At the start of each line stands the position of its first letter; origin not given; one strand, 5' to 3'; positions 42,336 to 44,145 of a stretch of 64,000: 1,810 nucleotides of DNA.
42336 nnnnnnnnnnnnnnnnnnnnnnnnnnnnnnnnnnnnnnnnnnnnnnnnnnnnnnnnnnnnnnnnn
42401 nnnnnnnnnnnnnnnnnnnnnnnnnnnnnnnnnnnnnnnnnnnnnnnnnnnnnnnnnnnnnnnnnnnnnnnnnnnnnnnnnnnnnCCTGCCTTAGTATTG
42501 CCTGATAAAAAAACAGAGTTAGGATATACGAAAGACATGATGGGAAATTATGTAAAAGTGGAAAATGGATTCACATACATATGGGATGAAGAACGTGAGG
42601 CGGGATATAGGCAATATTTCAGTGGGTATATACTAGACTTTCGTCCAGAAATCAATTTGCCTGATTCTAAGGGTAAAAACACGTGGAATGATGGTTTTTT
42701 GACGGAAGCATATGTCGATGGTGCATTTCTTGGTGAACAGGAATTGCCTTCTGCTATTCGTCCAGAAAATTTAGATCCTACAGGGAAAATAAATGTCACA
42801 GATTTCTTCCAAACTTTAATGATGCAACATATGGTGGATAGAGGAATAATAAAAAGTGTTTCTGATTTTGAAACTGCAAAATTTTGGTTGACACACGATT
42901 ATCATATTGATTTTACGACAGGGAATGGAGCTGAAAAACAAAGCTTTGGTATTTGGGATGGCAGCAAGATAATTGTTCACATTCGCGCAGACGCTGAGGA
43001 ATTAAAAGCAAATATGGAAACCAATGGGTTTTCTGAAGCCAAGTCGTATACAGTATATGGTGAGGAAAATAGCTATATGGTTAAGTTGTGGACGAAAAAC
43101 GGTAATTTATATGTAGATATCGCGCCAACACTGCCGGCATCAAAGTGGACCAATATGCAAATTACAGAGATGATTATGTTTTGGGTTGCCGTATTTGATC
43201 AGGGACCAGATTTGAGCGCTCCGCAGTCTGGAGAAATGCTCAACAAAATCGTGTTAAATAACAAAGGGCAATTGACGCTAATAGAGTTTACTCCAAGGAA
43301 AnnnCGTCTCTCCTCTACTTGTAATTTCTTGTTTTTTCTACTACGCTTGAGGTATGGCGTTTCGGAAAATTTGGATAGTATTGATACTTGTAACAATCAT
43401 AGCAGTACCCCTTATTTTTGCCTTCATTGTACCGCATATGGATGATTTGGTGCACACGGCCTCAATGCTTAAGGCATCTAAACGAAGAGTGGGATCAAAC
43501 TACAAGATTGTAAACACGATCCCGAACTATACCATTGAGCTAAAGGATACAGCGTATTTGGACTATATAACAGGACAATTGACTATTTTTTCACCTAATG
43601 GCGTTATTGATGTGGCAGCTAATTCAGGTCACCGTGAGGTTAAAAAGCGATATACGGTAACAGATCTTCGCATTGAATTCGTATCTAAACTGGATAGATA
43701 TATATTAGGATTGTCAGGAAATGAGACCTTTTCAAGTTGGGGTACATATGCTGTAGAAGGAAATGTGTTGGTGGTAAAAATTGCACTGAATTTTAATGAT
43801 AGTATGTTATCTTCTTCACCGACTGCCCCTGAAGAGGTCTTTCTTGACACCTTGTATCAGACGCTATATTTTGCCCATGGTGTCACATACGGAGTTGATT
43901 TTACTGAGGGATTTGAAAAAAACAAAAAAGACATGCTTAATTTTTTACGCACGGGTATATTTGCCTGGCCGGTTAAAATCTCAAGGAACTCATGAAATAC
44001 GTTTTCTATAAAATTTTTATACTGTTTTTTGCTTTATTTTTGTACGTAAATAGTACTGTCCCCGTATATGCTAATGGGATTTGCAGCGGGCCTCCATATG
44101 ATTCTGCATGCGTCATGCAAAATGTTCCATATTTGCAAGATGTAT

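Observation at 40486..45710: Promoter-driven three-gene operon of unknown-function envelope proteins immediately upstream of rpmH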

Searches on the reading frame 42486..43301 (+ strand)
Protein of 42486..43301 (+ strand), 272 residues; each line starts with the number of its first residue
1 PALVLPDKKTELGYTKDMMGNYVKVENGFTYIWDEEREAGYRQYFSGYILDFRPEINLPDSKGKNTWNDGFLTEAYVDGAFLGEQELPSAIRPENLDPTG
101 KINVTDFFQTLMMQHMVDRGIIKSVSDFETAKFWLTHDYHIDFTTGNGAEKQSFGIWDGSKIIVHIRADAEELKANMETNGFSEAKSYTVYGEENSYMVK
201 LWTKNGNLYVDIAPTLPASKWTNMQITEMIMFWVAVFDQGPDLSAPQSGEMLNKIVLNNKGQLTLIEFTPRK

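Call 90: search_solved_structures(query=A5, max_evalue=10)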
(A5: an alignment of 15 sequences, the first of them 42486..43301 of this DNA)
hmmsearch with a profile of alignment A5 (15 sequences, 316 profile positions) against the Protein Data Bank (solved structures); distinct sequences matched with E-value up to 10: 13.
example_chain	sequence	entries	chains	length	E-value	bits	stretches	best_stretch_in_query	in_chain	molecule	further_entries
5il7_A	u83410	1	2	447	0.038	16.5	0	250-269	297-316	Rab family protein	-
4bja_A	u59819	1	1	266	0.078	15.4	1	79-181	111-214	PROTEIN GLB-12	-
7n8o_Q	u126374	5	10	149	0.45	12.9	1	5-37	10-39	Sll1638 protein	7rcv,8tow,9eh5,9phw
6taf_A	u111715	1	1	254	0.48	12.8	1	5-58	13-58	SLT domain-containing protein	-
6tad_A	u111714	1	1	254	0.49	12.8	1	5-58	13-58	SLT domain-containing protein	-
6ta9_A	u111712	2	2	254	0.51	12.8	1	5-58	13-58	SLT domain-containing protein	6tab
7o3j_C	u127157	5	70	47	0.69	12.3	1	1-28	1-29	TrwH protein | TrwH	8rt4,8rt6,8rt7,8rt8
1nqd_A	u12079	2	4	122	0.76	12.2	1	127-225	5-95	class 1 collagenase | Collagenase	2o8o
4d0y_A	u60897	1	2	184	0.96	11.8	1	157-196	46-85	DACB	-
4ox5_A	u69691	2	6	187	1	11.8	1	157-196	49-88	LdcB LD-carboxypeptidase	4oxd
7nhp_1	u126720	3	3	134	1.7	11.1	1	1-37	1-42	Photosystem II lipoprotein Psb27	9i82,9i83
4nt9_B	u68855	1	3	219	1.7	11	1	157-196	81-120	Putative uncharacterized protein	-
8v5v_G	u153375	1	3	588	8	8.8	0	15-46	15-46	Spike protein S2,Fibritin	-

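Call 91: search_protein_families(library=pfam, alignment_id=A5, max_evalue=1)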
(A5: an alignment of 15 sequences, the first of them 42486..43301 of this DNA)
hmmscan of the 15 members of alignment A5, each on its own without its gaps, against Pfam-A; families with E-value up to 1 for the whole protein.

A. member 1, window:42486-43301:+ (272 aa): 1 family
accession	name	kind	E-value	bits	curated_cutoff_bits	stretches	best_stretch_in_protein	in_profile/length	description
PF11396.14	PepSY_like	-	0.14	12.9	28.3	1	138-211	2-76/83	Putative beta-lactamase-inhibitor-like, PepSY-like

B. families by the number of members that match (of 15 scanned): 7 families
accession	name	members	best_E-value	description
PF21827.1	New_glue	3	0.0036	New glue protein family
PF20275.3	CTD10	1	0.05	C-terminal domain 10 of the ABC-three component (ABC-3C) systems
PF24612.2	Ig_TgrO1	1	0.076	TgrO1-like, immunoglobulin-like domain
PF16733.10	NRho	1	0.11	Rhomboid N-terminal domain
PF11396.14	PepSY_like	1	0.14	Putative beta-lactamase-inhibitor-like, PepSY-like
PF06385.17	Baculo_LEF-11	1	0.2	Baculovirus LEF-11 protein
PF08139.17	LPAM_1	1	0.91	Prokaryotic membrane lipoprotein lipid attachment site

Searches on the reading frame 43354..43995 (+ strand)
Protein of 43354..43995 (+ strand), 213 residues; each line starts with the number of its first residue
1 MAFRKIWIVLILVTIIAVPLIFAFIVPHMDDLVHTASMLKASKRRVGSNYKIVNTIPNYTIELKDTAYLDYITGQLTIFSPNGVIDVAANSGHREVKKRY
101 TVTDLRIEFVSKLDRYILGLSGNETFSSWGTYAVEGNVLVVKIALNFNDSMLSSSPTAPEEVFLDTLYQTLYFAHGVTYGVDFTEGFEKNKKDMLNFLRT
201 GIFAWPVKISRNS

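Call 6: search_protein_families(library=pfam, proteins=[window:43354-43995:+], max_evalue=1)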
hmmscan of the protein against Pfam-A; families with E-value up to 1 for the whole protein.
window:43354-43995:+ (213 aa): 0 families

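Call 7: search_protein_families(library=ncbifam, proteins=[window:43354-43995:+], max_evalue=1)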
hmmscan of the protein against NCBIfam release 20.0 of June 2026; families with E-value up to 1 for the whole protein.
window:43354-43995:+ (213 aa): 0 families

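Call 13: find_homologous_proteins(query=window:43354-43995:+)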
Query window:43354-43995:+ (213 aa): 7 proteins with E <= 0.001 among 119 candidates.
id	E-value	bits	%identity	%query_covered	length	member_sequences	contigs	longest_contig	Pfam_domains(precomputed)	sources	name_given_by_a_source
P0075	5.0e-136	469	100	100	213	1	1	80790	-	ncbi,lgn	-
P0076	1.7e-82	294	63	100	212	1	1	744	-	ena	-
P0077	1.8e-80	288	62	98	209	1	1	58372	-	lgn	-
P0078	4.1e-79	283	62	97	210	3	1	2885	-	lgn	-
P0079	2.5e-78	281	60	99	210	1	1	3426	-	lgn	-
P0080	8.2e-55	204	45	98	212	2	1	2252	-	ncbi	-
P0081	1.9e-36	144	61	50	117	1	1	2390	-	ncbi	-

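Call 77: search_solved_structures(query=A4, max_evalue=10)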
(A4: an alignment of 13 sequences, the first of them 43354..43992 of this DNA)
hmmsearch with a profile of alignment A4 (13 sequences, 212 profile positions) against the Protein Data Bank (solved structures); distinct sequences matched with E-value up to 10: 4.
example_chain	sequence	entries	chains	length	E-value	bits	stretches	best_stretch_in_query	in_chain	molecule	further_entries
4hhu_A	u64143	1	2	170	0.0011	22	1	120-199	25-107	OR280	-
4nez_A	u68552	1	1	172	0.11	15.5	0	120-155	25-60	Engineered protein OR276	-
4ney_A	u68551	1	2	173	0.11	15.5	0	120-155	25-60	Engineered protein OR277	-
6wvf_A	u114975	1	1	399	0.81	12.6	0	9-64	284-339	Green fluorescent protein,Disulfide bond formation protein B,Green fluorescent protein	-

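Call 78: search_protein_families(library=pfam, alignment_id=A4, max_evalue=1)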
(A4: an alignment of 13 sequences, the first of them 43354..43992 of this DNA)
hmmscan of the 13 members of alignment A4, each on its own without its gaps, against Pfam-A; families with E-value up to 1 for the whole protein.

A. member 1, window:43354-43992:+ (213 aa): 0 families

B. families by the number of members that match (of 13 scanned): 3 families
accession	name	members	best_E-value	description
PF13536.12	EmrE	1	0.11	Putative multidrug resistance efflux transporter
PF13648.12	Lipocalin_4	1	0.15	Lipocalin-like domain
PF06696.16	Strep_SA_rep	1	0.25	Streptococcal surface antigen repeat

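Call 104: search_protein_families(library=phrogs, proteins=[window:43354-43992:+], max_evalue=0.01)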
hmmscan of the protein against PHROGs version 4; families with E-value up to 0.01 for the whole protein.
window:43354-43992:+ (213 aa): 0 families

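Call 105: search_protein_families(library=padloc, proteins=[window:43354-43992:+], max_evalue=0.01)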
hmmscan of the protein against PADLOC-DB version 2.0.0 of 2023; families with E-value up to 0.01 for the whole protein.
window:43354-43992:+ (213 aa): 0 families
